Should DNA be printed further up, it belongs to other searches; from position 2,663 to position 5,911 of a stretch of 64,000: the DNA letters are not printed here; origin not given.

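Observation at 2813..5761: Orphan tape-measure-like gene in an element with no other virion genes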

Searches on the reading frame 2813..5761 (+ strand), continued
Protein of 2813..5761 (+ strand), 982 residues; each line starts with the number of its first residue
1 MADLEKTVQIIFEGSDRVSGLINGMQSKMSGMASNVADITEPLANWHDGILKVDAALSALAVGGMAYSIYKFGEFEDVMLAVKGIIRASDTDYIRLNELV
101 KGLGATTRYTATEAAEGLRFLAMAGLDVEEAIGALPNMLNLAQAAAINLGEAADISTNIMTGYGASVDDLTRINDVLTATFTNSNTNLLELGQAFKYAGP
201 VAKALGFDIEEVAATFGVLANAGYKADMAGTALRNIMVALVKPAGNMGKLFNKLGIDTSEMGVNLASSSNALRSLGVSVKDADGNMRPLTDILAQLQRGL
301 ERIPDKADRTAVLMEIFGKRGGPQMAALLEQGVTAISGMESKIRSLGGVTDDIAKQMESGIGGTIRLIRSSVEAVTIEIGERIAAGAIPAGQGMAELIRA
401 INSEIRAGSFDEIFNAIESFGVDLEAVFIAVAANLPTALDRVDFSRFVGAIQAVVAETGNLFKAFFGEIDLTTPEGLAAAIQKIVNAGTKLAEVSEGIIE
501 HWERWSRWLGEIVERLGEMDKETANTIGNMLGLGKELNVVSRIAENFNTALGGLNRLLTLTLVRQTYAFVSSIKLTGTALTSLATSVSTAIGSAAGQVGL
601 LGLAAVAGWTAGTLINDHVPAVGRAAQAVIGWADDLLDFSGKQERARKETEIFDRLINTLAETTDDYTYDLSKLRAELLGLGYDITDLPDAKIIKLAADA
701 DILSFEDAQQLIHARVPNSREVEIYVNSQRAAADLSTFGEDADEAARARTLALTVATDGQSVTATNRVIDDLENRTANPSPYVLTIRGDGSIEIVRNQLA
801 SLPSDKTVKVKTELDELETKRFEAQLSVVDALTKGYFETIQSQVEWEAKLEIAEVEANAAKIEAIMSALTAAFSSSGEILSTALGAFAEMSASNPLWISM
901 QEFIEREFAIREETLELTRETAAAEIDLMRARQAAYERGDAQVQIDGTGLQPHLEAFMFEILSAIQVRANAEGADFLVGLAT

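Call 24: search_dna_similar(query=window:2813-5761:+, collection=phages, mode=protein, max_rows=25)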
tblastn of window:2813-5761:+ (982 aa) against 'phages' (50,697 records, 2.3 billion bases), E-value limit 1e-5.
Records with a match: 1171; places in all: 1172; records where one place covers at least 80% of the query: 0.
Best place of each record, by identity: <60% 1171.
By first word of the organism name: Staphylococcus 175; Paenibacillus 85; Bacillus 84; Enterococcus 79; Clostridium 74; Vibrio 47; Lactobacillus 43; Yersinia 43; Escherichia 41; Arthrobacter 41; and 79 more.
By host as written in the record: - 117; Staphylococcus aureus 59; Paenibacillus larvae 48; Klebsiella pneumoniae 30; Clostridium sporogenes ATCC-15579 30; Yersinia pestis EV76-CN 25; Microbacterium foliorum NRRL B-24224 22; Arthrobacter globiformis NRRL B-2979 SEA 22; and 394 more.
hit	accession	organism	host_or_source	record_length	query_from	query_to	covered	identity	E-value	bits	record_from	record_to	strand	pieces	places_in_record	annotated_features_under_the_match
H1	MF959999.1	Marinobacter phage PS3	Marinobacter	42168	1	980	69%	27.6%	6e-33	218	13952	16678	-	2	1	tail length tape measure protein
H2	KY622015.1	Shewanella phage SppYZU01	Shewanella baltica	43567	7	437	44%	30.4%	3e-30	135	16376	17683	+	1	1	hypothetical protein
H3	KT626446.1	Bacillus phage phi4B1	Bacillus thuringiensis 4B1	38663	75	519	45%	28.8%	5e-31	138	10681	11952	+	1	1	tail tape measure protein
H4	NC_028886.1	Bacillus phage phi4B1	Bacillus thuringiensis 4B1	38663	75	519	45%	28.8%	5e-31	138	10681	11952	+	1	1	tail length tape measure protein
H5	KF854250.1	Vibrio phage VP_EVC_2013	Vibrio parahaemolyticus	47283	8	375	37%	32.3%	2e-33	146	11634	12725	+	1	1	record has no annotation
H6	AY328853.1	Vibrio phage VP16C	-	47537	8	375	37%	32.3%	2e-33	146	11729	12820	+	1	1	orf16C: hypothetical protein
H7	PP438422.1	Microcystis phage Mae-JY30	Microcystis aeruginosa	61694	73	405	34%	35.4%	2e-43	179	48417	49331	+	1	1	hypothetical protein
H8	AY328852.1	Vibrio phage VP16T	-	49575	8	375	37%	32.0%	9e-35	150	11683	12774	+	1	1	orf16T: hypothetical protein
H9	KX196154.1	Shewanella phage SFCi1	Shewanella fidelis 3313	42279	8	376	38%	31.9%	1e-33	147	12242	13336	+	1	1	hypothetical protein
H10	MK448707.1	Streptococcus phage Javan227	Streptococcus gallolyticus ...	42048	1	375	38%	31.3%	2e-34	149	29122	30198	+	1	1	tail length tape-measure protein | hypothetical protein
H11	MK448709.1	Streptococcus phage Javan231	Streptococcus gallolyticus NTS_31307655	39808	1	375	38%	31.3%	3e-34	149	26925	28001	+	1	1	tail length tape-measure protein | hypothetical protein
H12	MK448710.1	Streptococcus phage Javan233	Streptococcus gallolyticus NTS31301958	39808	1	375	38%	31.3%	3e-34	149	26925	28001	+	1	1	tail length tape-measure protein | hypothetical protein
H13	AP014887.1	Vibrio phage CKB-S1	Vibrio coralliilyticus strain P1 ...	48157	7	376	38%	30.9%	9e-34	147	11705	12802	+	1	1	tape measure protein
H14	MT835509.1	Bacteriophage sp.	human fecal samples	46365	74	537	47%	24.6%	6e-22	108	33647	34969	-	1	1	record has no annotation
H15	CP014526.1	Haematospirillum jordaniae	Homo sapiens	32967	75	375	31%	37.8%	1e-40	169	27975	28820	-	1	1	hypothetical protein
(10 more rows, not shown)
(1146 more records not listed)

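Call 34: find_related_loci(query=A1, collection=genome_contigs, flank=10000)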
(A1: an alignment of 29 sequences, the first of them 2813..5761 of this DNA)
Query A1 (982 aa) in genome_contigs; peptide patterns used: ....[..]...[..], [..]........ (x = any residue, [..] = any of these).
33 stretches matched a pattern; 11 encode a relative of the query (tblastn E <= 1e-3); 11 distinct loci.
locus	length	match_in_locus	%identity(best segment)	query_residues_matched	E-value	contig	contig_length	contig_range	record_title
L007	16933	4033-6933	33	1-980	1e-152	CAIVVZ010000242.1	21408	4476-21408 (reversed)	MAG: uncultured Desulfobacteraceae bacterium isolate AlinenLipids_bin-9448 genome assembly, contig: bin-9448:242/658, wh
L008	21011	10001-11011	29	72-448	8e-37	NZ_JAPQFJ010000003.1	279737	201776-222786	Clostridium brassicae strain ZC22-4 spades_K_17_127_3, whole genome shotgun sequence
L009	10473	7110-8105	31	89-436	2e-35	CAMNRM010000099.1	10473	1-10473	MAG: uncultured Clostridium sp. isolate SRR19792994_bin.56_metawrap_v1.3_MAG genome assembly, contig: ERZ12290372_7593,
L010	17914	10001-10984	30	5-344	9e-35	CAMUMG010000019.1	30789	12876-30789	MAG TPA_asm: uncultured Lachnospiraceae bacterium isolate SRR14038239_bin.12_metawrap_v1.3_MAG genome assembly, contig:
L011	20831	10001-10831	33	89-385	5e-35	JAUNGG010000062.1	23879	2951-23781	MAG: Lachnospiraceae bacterium isolate S26M_St_45 NODE_1503_length_23879_cov_22.992822, whole genome shotgun sequence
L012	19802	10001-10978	29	89-436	5e-35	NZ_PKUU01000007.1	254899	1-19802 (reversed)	Clostridium sp. chh4-2 Scaffold7, whole genome shotgun sequence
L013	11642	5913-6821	30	74-398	2e-34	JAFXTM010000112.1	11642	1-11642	MAG: Oscillospiraceae bacterium isolate RGIG6731 Sheep_Rumen-2__c1535997, whole genome shotgun sequence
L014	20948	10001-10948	28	96-433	6e-32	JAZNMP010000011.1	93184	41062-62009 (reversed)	MAG: Lachnospiraceae bacterium isolate T1900044661_TS20190127.MAGScoT_cleanbin_000016 SGB_1525_k141_2471422, whole genom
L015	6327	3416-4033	34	104-329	4e-28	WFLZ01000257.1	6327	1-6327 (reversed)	MAG: Clostridia bacterium isolate MAG226 MERGED_126042, whole genome shotgun sequence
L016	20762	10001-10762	25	14-261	1e-13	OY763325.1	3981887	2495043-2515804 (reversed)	MAG: uncultured Thermotogae bacterium isolate fcbefaaa-1511-4f39-b5ed-7dc52d8fa8ec genome assembly, chromosome: 1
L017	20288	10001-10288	29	152-240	6e-5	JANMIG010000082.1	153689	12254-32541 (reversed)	MAG: Chitinophagales bacterium isolate OTE_70_metabat_119 OTE_70_k141_3872902, whole genome shotgun sequence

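Call 35: find_related_loci(query=A1, collection=metagenome_contigs, flank=10000)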
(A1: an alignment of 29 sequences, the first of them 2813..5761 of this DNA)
Query A1 (982 aa) in metagenome_contigs; peptide patterns used: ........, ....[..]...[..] (x = any residue, [..] = any of these).
132 stretches matched a pattern; 54 encode a relative of the query (tblastn E <= 1e-3); 54 distinct loci.
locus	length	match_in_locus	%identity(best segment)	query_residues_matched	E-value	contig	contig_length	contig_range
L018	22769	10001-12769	42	1-980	0e+0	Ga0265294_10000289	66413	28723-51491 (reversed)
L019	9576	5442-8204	38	1-980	0e+0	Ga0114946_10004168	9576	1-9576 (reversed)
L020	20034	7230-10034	40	1-982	0e+0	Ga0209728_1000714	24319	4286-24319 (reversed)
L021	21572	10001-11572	55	5-532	2e-172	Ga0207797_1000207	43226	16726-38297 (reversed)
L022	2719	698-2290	50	1-535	6e-177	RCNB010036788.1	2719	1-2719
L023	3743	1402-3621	42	1-744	2e-172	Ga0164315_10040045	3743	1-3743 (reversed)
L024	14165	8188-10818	52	3-979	5e-162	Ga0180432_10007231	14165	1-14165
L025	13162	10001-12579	48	1-979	2e-158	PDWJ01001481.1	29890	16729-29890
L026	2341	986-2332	58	1-448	8e-167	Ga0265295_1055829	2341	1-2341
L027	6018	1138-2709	46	1-537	8e-139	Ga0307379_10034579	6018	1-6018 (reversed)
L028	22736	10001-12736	34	1-978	1e-134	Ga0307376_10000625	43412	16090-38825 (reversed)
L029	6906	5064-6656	43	2-532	2e-132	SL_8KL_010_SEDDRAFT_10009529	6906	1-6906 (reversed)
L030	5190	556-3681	45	1-978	2e-114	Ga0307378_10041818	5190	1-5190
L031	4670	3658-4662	53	1-332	4e-103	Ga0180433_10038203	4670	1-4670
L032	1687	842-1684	60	1-281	3e-107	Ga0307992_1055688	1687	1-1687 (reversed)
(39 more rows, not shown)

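Call 36: find_related_loci(query=A1, collection=viral_contigs, flank=10000)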
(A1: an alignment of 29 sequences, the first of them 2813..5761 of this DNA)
Query A1 (982 aa) in viral_contigs; peptide patterns used: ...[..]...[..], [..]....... (x = any residue, [..] = any of these).
229 stretches matched a pattern; 190 encode a relative of the query (tblastn E <= 1e-3); the best 80 are kept; 79 distinct loci.
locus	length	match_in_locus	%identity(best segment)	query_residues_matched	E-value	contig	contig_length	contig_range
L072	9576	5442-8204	38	1-980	0e+0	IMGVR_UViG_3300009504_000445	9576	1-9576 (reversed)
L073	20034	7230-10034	40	1-982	0e+0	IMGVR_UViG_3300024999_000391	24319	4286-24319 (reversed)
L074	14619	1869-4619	39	1-980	0e+0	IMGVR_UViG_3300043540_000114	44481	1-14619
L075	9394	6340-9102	38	1-980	0e+0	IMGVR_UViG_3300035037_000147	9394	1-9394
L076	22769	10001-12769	42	1-980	0e+0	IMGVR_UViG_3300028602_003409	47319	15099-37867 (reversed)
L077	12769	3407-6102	54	1-980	3e-173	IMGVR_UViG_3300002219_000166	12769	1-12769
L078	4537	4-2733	38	42-980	2e-177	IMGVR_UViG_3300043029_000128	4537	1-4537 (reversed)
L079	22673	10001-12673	47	1-980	7e-171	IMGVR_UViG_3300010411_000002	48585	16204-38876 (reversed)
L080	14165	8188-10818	52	3-979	8e-162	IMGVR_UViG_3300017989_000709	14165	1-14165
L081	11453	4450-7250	37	1-980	2e-158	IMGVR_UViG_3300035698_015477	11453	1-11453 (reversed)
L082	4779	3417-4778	56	1-454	1e-158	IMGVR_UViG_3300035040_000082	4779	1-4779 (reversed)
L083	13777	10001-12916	33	1-980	2e-149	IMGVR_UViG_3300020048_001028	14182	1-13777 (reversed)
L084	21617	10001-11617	46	1-538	2e-144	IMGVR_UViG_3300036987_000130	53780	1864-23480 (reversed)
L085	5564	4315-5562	56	1-416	3e-137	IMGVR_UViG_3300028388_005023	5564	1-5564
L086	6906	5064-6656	43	2-532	3e-132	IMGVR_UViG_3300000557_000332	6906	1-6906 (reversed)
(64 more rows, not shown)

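Call 43: search_protein_families(library=ncbifam, proteins=[window:2813-5761:+], max_evalue=0.1)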
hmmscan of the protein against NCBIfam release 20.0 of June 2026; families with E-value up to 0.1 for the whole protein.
window:2813-5761:+ (982 aa): 1 family
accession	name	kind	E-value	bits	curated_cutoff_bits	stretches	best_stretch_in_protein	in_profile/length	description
TIGR01760.1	tape_meas_TP901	equivalog_domain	2.6e-65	220.8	28.8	1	61-403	4-325/349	phage tail tape measure protein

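Call 44: search_protein_families(library=padloc, proteins=[window:2813-5761:+], max_evalue=0.01)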
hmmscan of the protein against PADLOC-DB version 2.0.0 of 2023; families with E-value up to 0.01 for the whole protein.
window:2813-5761:+ (982 aa): 0 families

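Call 46: search_solved_structures(query=window:2813-5761:+, max_evalue=0.01)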
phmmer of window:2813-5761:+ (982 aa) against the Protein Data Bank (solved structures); distinct sequences matched with E-value up to 0.01: 1.
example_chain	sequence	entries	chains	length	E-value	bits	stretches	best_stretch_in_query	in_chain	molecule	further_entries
9g8s_w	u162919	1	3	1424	2.7e-26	95.5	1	61-540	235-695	Tail tape measure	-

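Call 77: search_dna_similar(query=window:2813-5761:+, collection=plasmids, mode=protein, max_rows=15)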
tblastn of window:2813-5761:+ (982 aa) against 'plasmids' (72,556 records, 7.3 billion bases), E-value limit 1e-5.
Records with a match: 181; places in all: 184; records where one place covers at least 80% of the query: 0.
Best place of each record, by identity: <60% 181.
By first word of the organism name: Bacillus 41; Clostridium 23; Streptomyces 16; Escherichia 12; Staphylococcus 11; Clostridioides 10; Klebsiella 9; Salmonella 5; Pseudochrobactrum 4; Lactiplantibacillus 3; and 39 more.
By predicted mobility (MOB-suite, as given by PLSDB): non-mobilizable 165; conjugative 13; mobilizable 3.
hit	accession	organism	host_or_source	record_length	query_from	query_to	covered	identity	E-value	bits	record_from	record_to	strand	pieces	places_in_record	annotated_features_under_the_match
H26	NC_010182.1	Bacillus mycoides KBAB4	-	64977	62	454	40%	34.1%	4e-43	179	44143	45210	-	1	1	phage tail tape measure protein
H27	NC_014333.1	Bacillus cereus biovar anthracis str. CI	-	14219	53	474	43%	29.0%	1e-29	135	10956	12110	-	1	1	phage tail tape measure protein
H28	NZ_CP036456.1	Streptomonospora litoralis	whole organism,beach sand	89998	74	375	31%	38.1%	1e-41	174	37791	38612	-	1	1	phage tail tape measure protein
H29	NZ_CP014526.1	Haematospirillum jordaniae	Homo sapiens,Blood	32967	75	375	31%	37.8%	3e-40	169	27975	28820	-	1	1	phage tail tape measure protein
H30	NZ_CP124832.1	Bacillus altitudinis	Whole organism,peat soil samples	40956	35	371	34%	33.2%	4e-40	169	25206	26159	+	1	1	phage tail tape measure protein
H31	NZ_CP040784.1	Bacillus thuringiensis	whole organism,soil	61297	62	375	32%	35.7%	2e-38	164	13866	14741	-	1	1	phage tail tape measure protein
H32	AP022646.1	Bacillus wiedmannii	-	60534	75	375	31%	36.9%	2e-43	180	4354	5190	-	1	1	hypothetical protein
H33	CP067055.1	Bacillus mycoides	soil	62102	62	375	32%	35.4%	7e-43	178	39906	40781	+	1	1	phage tail tape measure protein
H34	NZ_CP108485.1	Kitasatospora sp. NBC_01246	-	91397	121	528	42%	27.1%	9e-19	100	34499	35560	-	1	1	phage tail tape measure protein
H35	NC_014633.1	Ilyobacter polytropus DSM 2926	marine mud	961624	62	376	32%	35.1%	3e-33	147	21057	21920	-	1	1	phage tail tape measure protein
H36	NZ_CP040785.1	Bacillus thuringiensis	whole organism,soil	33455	75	375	31%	36.2%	3e-40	169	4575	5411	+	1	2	phage tail tape measure protein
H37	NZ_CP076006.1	Clostridium perfringens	Meatballs, FP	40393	27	373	35%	30.8%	3e-32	144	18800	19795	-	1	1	phage tail tape measure protein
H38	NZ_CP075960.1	Clostridium perfringens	Meatball soup, FP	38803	27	373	35%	30.8%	3e-32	144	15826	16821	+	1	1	phage tail tape measure protein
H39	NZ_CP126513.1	Bacillus anthracis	Macrotermes natalensis colony ...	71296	75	420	35%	30.8%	2e-30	138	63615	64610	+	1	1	phage tail tape measure protein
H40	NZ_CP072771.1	Bacillus cereus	mixed culture,Bee Honey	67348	75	420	35%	30.8%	3e-30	137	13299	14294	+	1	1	phage tail tape measure protein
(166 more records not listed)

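Call 80: find_encoding_contigs(protein=P0005, flank=10000, max_places=2)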
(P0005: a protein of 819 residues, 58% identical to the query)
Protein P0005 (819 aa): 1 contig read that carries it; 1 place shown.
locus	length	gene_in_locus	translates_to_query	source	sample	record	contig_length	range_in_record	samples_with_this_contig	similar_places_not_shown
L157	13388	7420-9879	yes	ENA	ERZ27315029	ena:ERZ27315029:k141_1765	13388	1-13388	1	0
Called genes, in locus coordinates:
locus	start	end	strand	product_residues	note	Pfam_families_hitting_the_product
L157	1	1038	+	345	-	?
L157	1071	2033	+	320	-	-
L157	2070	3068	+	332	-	-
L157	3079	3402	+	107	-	PF05354:Phage_attach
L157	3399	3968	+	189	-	PF06763:Minor_tail_Z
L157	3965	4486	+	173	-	-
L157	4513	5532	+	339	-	-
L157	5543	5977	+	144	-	-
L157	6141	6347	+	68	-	-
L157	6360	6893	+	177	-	PF05838:Glyco_hydro_108, PF09374:PG_binding_3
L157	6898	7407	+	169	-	-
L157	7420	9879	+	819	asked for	PF10145:PhageMin_Tail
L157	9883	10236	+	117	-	-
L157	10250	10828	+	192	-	PF23140:Gp80 (weak)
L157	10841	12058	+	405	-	-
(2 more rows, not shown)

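Call 81: find_encoding_contigs(protein=P0003, flank=10000, max_places=2)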
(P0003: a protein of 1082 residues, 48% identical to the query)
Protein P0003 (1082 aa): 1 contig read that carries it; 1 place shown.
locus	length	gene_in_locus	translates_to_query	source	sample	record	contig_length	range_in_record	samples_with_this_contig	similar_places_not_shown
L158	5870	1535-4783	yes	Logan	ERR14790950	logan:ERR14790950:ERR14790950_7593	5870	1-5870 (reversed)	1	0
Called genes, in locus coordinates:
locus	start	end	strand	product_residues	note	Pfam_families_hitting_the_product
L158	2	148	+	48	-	?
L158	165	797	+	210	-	PF06763:Minor_tail_Z (faint)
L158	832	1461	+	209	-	-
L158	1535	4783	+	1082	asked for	PF10145:PhageMin_Tail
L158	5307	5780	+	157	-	-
